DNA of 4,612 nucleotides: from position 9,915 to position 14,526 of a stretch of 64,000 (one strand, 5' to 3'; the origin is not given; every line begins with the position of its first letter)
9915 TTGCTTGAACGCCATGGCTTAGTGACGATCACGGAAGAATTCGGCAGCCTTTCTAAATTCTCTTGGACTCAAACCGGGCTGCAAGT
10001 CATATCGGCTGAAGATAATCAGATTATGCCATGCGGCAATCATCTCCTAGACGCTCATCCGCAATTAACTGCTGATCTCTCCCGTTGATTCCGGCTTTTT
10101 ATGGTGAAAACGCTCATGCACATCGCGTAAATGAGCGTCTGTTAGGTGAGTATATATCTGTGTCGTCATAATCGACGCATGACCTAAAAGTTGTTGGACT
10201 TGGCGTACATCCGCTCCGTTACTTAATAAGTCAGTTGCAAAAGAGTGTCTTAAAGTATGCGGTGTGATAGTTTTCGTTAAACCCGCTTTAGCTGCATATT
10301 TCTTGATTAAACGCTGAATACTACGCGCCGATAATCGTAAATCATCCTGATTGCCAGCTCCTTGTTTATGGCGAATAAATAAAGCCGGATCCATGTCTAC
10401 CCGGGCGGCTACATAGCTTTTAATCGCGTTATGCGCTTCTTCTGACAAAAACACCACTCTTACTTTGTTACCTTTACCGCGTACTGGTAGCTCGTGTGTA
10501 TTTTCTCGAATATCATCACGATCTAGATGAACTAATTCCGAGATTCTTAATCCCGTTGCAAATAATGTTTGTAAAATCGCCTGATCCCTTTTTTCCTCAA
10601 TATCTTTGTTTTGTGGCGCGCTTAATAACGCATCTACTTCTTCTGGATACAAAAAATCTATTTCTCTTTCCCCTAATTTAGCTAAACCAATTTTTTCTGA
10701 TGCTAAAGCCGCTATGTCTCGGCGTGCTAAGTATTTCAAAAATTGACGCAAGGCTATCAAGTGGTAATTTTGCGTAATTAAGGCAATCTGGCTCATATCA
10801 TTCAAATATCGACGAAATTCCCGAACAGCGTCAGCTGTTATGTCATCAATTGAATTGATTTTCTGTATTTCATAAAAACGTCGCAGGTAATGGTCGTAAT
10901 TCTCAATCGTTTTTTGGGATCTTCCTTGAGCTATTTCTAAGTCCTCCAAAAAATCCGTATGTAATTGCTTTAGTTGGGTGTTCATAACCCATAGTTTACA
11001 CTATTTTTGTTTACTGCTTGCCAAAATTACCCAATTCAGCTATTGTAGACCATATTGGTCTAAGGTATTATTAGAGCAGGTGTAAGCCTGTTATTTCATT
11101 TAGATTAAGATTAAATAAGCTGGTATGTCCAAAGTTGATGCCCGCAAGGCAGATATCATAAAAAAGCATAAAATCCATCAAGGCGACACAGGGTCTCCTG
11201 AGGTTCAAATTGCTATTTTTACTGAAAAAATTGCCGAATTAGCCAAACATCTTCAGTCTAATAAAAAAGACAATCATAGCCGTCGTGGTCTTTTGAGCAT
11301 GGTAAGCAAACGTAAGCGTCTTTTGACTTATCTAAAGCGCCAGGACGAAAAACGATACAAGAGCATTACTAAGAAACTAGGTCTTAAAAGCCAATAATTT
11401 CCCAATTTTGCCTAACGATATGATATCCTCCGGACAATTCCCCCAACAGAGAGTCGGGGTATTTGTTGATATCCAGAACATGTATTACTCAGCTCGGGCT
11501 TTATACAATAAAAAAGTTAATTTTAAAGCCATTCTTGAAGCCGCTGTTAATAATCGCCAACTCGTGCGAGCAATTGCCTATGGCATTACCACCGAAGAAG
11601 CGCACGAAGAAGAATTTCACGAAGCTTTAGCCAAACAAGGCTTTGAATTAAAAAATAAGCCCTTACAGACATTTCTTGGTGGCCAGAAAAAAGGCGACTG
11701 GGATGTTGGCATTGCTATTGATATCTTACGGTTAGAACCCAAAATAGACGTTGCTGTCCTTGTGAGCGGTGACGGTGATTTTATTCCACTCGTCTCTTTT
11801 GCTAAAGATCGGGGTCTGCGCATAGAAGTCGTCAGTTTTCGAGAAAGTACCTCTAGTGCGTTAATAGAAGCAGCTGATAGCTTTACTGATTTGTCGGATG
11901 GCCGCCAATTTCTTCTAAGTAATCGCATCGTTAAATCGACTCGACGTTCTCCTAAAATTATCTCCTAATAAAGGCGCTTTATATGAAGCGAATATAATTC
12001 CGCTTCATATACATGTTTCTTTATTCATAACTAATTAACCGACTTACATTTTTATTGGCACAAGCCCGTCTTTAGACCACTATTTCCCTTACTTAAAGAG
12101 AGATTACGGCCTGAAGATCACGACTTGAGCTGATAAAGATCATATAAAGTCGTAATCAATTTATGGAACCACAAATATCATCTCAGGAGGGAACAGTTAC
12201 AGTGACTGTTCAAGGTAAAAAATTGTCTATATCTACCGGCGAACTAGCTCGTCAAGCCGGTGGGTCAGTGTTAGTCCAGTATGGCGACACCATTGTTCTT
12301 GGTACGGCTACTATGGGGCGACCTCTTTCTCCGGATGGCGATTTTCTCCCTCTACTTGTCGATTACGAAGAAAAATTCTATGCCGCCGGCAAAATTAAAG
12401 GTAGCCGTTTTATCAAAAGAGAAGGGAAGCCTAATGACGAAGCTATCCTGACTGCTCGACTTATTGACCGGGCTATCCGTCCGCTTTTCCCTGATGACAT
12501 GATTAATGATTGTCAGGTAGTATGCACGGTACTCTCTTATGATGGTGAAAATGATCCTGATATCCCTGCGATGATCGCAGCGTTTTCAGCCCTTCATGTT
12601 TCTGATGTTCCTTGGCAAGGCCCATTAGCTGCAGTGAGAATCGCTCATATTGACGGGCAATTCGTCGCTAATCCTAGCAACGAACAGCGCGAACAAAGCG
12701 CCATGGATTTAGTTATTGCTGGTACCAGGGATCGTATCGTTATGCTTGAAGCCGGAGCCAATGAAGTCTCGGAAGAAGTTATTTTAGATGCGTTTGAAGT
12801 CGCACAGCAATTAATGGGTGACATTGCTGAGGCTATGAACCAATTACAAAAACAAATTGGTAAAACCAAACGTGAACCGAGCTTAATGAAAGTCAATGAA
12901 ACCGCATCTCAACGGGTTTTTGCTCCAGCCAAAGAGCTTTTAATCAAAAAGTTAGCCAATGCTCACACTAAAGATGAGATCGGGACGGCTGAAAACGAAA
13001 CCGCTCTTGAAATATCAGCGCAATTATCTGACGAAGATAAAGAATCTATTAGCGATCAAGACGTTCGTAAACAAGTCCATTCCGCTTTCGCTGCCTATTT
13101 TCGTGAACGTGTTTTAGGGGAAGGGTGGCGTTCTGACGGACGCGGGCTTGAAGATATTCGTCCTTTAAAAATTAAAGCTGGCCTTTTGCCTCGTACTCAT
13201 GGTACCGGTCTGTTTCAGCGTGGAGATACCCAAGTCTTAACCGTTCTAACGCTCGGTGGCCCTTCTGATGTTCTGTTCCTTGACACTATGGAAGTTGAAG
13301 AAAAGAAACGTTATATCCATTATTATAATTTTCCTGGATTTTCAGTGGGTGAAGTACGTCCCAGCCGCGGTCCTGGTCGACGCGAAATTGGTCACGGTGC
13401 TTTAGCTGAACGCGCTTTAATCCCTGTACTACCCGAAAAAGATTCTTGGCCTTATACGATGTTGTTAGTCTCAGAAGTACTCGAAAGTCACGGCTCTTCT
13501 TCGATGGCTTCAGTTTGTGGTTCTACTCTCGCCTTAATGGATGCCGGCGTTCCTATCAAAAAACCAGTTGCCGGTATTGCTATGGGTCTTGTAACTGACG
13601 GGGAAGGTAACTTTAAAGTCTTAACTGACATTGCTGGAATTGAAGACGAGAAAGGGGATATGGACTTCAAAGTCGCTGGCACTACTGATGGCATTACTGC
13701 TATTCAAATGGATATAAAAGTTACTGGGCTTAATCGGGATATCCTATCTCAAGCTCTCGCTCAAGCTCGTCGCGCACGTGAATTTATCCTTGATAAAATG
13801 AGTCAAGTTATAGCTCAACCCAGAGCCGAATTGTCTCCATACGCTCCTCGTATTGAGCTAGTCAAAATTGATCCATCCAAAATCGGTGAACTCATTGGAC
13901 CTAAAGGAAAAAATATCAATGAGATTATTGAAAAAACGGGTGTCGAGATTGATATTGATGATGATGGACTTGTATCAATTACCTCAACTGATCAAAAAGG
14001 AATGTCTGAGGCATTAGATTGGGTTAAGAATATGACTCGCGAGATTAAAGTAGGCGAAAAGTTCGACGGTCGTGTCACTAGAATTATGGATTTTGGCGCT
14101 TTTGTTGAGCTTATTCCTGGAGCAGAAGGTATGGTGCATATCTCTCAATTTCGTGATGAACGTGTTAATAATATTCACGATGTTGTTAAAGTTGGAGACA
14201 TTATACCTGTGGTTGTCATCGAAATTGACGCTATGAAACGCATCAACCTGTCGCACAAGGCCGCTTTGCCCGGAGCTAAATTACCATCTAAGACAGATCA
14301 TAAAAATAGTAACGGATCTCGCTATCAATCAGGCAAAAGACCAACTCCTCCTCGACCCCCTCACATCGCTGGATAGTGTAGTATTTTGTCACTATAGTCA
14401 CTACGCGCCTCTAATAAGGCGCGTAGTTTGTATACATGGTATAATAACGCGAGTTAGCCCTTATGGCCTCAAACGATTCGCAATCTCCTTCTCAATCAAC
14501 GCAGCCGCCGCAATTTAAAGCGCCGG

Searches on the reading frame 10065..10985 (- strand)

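Call 87: search_protein_families(library=pfam, proteins=[window:10065-10985:-], max_evalue=0.00001)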
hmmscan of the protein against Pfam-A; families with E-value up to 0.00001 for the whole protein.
window:10065-10985:- (306 aa): 3 families
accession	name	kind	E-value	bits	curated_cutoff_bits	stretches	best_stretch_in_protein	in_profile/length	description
PF00589.27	Phage_integrase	-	9.7e-43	146.3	27.1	1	111-284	2-171/172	Phage integrase family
PF02899.23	Phage_int_SAM_1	-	1.4e-10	41.8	22.3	1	11-89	3-82/83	Phage integrase, N-terminal SAM-like domain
PF13495.12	Phage_int_SAM_4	-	3e-08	34.4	27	1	11-91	4-83/85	Phage integrase, N-terminal SAM-like domain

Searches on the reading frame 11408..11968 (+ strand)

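Call 87: search_protein_families(library=pfam, proteins=[window:11408-11968:+], max_evalue=0.00001)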
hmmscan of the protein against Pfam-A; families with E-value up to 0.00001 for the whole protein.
window:11408-11968:+ (186 aa): 1 family
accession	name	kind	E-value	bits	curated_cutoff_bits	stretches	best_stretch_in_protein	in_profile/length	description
PF01936.24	NYN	-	2.4e-38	132.3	24.2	1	15-162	1-144/145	NYN domain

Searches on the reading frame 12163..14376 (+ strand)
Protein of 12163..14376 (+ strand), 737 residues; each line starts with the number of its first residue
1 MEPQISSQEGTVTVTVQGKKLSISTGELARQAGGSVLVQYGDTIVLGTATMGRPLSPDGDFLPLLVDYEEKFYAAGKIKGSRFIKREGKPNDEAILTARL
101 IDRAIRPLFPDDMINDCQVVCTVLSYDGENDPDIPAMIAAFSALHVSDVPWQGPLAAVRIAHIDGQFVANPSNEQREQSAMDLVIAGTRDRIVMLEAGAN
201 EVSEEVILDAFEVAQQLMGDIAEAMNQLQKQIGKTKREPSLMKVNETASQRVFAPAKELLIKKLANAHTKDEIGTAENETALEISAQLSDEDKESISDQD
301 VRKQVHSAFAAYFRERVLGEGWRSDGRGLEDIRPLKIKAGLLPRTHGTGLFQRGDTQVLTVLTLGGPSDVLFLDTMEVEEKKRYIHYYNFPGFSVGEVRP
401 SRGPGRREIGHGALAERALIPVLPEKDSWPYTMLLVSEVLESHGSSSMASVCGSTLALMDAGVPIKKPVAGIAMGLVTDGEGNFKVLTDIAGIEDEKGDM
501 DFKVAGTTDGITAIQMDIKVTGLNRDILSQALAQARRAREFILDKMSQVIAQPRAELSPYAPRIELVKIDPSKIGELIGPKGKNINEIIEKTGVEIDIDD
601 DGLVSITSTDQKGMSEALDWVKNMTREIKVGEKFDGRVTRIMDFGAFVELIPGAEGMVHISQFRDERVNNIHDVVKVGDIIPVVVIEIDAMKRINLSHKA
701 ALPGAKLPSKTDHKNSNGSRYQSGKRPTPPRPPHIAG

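Call 13: search_protein_families(library=pfam, proteins=[window:12163-14376:+], max_evalue=0.00001)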
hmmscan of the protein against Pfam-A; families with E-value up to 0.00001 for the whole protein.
window:12163-14376:+ (737 aa): 4 families
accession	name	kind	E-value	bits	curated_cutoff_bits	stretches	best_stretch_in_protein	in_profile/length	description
PF01138.27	RNase_PH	-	2.2e-50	170.9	25.5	2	18-150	2-130/130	3' exoribonuclease family, domain 1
PF03725.20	RNase_PH_C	-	1.5e-21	76.5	20.8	1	153-215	1-65/67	3' exoribonuclease family, domain 2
PF00575.29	S1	-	3.5e-20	72.6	22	1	628-699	2-74/74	S1 RNA binding domain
PF00013.35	KH_1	-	4.2e-11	42.9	21.5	1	567-621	4-64/66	KH domain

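Call 77: find_homologous_proteins(query=window:12163-14376:+, max_evalue=1e-50)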
Query window:12163-14376:+ (737 aa): 8000 proteins with E <= 1e-50 among 8000 candidates; the best 120 are listed.
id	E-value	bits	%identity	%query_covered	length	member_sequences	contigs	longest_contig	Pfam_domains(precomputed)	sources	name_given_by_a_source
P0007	0.0e+0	1636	100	100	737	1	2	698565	PF00013.36,PF03725.21,PF00575.30,PF01138.28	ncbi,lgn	-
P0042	0.0e+0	1352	84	96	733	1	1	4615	PF00013.36,PF03725.21,PF00575.30,PF01138.28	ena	-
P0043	0.0e+0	1177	73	98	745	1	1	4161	PF00013.36,PF03725.21,PF00575.30,PF03726.20,PF01138.28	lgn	-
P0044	0.0e+0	1165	73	98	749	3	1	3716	PF00013.36,PF03725.21,PF00575.30,PF01138.28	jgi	-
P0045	0.0e+0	1150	72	98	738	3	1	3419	PF00013.36,PF03725.21,PF00575.30,PF03726.20,PF01138.28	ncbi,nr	ncbi:MAG: polyribonucleotide nucleotidyltransferase, partial [Candidatus Binatia bacterium]|nr:polyr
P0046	0.0e+0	1143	73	94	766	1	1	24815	PF00013.36,PF03725.21,PF00575.30,PF01138.28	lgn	-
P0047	0.0e+0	1130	71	98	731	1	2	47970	PF00013.36,PF03725.21,PF00575.30,PF01138.28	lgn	-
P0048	0.0e+0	1123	70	97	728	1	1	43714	PF00013.36,PF03725.21,PF00575.30,PF01138.28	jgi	jgi:polyribonucleotide nucleotidyltransferase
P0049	0.0e+0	1114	71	94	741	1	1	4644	PF00013.36,PF03725.21,PF00575.30,PF01138.28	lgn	-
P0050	0.0e+0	1107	69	98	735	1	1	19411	PF00013.36,PF03725.21,PF00575.30,PF01138.28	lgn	-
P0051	0.0e+0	1095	67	98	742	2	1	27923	PF00013.36,PF03725.21,PF00575.30,PF01138.28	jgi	-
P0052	0.0e+0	1094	67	98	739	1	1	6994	PF00013.36,PF03725.21,PF00575.30,PF01138.28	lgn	-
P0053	0.0e+0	1092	68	98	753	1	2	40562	PF00013.36,PF03725.21,PF00575.30,PF03726.20,PF01138.28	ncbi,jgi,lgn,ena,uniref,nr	ncbi:MAG: polyribonucleotide nucleotidyltransferase [Candidatus Andersenbacteria bacterium CG10_big_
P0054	0.0e+0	1091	67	98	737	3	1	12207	PF00013.36,PF03725.21,PF00575.30,PF03726.20,PF01138.28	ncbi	-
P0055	0.0e+0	1090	68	98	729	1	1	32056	PF00013.36,PF03725.21,PF00575.30,PF01138.28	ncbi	-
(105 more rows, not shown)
